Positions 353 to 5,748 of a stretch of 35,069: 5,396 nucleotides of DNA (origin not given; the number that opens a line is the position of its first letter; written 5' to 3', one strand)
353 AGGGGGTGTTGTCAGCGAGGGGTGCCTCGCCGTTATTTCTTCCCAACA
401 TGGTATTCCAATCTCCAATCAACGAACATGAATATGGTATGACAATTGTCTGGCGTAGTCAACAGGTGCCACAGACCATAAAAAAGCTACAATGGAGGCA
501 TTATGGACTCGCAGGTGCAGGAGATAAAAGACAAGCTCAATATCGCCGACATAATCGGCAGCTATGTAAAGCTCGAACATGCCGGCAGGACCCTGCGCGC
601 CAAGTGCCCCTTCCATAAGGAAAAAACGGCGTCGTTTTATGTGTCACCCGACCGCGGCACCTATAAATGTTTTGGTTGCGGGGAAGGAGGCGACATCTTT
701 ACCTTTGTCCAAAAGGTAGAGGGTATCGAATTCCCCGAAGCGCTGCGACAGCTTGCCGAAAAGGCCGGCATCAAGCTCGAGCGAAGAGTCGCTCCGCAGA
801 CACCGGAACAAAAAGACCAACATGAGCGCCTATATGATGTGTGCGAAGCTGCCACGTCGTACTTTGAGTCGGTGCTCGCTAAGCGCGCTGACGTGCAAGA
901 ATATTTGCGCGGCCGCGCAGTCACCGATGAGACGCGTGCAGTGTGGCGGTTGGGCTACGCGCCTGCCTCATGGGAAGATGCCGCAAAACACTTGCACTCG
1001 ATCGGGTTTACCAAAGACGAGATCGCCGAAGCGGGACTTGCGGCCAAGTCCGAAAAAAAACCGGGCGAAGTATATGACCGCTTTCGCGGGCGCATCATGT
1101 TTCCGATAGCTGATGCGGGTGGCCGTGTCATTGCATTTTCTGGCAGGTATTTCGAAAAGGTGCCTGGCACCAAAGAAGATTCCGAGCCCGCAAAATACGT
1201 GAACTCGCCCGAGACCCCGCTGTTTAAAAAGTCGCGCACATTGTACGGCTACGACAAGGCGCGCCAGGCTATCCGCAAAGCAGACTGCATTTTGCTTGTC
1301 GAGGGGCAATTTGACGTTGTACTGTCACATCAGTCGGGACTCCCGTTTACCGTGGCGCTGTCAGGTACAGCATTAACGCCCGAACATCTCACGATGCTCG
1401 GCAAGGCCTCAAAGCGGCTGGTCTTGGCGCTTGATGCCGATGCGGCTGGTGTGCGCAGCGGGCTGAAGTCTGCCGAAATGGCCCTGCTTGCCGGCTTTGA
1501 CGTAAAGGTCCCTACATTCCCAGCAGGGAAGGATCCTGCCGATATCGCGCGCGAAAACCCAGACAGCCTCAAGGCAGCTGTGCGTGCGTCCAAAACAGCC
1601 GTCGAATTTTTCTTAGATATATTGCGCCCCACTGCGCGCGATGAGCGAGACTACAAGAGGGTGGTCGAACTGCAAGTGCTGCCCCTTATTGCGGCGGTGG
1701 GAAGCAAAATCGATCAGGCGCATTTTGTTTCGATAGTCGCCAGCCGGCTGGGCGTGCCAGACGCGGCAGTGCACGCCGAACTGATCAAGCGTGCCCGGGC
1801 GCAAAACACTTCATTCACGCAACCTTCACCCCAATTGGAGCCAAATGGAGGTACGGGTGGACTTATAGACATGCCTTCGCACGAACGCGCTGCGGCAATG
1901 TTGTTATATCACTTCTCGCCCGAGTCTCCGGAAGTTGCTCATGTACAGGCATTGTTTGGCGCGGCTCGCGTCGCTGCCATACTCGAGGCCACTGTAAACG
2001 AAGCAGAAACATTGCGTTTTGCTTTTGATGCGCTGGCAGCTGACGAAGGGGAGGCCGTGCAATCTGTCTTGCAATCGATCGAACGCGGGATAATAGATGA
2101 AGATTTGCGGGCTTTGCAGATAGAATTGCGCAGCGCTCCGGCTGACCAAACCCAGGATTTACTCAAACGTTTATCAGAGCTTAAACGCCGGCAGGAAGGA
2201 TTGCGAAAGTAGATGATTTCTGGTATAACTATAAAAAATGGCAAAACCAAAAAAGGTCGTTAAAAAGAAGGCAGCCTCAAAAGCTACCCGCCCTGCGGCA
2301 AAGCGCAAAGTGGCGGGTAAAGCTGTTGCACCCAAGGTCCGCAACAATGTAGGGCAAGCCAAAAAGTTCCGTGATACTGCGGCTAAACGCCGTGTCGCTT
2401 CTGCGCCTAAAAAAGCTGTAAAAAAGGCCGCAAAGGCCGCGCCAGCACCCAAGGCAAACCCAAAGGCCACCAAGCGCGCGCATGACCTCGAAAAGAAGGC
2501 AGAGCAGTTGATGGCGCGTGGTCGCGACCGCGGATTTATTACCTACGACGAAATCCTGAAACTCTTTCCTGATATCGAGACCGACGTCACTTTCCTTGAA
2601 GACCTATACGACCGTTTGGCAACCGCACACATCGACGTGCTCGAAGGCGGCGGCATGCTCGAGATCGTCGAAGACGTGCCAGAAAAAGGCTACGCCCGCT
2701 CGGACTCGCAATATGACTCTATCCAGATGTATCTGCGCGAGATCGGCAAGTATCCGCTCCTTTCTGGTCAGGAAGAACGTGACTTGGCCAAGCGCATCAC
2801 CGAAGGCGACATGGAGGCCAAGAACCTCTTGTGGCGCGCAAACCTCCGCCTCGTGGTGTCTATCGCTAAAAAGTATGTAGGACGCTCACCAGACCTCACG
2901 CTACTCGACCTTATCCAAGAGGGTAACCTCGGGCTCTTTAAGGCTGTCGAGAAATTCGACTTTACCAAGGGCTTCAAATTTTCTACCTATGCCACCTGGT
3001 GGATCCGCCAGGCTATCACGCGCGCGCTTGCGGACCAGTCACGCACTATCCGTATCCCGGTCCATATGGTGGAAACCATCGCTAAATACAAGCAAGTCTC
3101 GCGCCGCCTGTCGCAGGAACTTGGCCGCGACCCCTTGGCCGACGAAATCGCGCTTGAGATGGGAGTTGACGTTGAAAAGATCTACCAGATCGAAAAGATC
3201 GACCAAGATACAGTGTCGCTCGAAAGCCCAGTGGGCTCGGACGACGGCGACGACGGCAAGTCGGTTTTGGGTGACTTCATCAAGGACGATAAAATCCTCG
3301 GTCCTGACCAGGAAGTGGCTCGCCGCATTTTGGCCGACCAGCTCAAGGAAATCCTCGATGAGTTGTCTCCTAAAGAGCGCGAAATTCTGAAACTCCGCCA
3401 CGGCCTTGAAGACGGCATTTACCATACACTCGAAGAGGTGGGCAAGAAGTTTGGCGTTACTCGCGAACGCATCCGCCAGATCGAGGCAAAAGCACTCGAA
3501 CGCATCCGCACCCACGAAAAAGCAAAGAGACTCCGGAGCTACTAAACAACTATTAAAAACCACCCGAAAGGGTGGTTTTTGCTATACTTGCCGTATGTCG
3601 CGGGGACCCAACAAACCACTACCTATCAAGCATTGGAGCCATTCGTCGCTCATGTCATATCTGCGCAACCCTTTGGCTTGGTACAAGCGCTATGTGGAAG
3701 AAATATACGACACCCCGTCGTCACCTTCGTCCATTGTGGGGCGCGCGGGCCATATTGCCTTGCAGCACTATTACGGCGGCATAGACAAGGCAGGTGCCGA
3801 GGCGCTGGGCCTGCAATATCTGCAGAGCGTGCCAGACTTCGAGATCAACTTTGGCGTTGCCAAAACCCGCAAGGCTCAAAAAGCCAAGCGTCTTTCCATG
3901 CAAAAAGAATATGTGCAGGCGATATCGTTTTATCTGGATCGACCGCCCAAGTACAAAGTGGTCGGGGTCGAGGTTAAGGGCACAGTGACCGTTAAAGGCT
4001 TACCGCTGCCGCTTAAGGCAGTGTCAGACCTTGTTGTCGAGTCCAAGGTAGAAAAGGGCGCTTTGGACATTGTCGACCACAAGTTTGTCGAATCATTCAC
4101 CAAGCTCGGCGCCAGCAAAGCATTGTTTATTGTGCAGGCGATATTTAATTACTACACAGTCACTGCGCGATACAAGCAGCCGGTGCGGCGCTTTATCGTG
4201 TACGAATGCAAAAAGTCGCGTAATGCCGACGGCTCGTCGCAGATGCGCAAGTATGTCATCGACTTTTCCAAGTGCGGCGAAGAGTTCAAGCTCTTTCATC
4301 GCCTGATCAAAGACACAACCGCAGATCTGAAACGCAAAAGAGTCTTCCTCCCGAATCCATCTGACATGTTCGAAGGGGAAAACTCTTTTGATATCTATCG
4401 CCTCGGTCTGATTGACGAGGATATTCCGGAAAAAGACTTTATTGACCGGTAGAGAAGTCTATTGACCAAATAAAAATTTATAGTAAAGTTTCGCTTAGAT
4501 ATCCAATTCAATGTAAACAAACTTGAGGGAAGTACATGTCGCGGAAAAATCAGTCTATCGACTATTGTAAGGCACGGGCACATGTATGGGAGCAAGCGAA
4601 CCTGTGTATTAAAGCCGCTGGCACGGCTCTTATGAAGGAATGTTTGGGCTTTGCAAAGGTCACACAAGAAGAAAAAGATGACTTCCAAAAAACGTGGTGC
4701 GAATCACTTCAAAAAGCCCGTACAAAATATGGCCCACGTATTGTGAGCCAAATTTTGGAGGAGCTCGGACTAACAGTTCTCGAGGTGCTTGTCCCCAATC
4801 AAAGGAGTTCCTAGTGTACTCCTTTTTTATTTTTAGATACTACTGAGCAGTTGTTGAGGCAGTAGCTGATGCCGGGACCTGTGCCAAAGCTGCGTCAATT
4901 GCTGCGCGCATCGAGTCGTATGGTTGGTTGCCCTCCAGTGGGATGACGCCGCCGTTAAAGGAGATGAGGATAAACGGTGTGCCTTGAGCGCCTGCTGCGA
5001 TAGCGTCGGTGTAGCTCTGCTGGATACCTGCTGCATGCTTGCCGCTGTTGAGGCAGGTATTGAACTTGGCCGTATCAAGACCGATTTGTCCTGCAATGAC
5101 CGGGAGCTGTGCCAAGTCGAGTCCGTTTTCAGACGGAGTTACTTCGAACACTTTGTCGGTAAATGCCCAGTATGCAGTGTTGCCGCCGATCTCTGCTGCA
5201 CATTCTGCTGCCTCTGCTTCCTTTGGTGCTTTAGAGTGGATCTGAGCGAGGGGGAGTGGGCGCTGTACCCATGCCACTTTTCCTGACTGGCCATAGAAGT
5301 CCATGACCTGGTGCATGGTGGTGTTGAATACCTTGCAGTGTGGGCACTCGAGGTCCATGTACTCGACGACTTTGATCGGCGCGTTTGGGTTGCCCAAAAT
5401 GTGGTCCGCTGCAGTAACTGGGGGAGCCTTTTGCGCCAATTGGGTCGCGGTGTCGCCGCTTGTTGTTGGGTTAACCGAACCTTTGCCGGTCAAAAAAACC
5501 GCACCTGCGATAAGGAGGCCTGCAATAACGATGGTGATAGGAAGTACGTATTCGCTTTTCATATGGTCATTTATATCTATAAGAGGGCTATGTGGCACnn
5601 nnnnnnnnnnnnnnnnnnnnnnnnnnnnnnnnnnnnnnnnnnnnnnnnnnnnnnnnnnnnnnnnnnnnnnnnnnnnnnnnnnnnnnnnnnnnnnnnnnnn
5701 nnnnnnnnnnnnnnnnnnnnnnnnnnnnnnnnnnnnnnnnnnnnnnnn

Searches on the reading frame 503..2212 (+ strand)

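Call 68: search_protein_families(library=pfam, proteins=[window:503-2212:+], max_evalue=0.00001)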
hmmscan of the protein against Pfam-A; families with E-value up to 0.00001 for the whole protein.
window:503-2212:+ (569 aa): 4 families
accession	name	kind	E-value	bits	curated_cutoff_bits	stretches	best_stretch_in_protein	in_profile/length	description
PF08275.17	DNAG_N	-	5.7e-38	130.3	26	1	122-254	3-128/128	DNA primase catalytic core, N-terminal domain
PF01807.25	Zn_ribbon_DnaG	-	1.2e-32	112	24.9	1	3-94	4-95/98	CHC2 zinc finger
PF13155.12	Toprim_2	-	5e-14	52.9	22.1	1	265-347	2-86/88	Toprim-like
PF13662.12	Toprim_4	-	7.1e-11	42.6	25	1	262-335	2-82/85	Toprim domain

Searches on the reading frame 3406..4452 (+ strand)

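Call 68: search_protein_families(library=pfam, proteins=[window:3406-4452:+], max_evalue=0.00001)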
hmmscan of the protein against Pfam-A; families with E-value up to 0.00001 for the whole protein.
window:3406-4452:+ (348 aa): 1 family
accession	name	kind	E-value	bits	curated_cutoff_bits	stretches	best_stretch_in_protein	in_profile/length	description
PF12705.13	PDDEXK_1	-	2.4e-12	47.8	22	1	76-319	1-234/247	PD-(D/E)XK nuclease superfamily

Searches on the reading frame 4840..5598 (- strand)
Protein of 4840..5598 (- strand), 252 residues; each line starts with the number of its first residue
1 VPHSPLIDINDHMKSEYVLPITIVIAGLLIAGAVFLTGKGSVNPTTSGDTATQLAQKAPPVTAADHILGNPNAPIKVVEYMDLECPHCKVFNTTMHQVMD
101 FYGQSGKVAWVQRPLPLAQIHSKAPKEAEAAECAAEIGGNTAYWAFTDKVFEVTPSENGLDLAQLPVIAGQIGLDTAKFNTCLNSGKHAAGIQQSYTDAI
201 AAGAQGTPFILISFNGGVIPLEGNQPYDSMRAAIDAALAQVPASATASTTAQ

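Call 68: search_protein_families(library=pfam, proteins=[window:4840-5598:-], max_evalue=0.00001)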
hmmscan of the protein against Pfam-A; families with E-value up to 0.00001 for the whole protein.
window:4840-5598:- (252 aa): 2 families
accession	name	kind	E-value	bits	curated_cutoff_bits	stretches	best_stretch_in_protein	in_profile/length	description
PF13462.12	Thioredoxin_4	-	2.6e-24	86.7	23.2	1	64-236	4-165/165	Thioredoxin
PF01323.26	DSBA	-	1.9e-12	47.8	25.6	1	77-234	2-190/191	DSBA-like thioredoxin domain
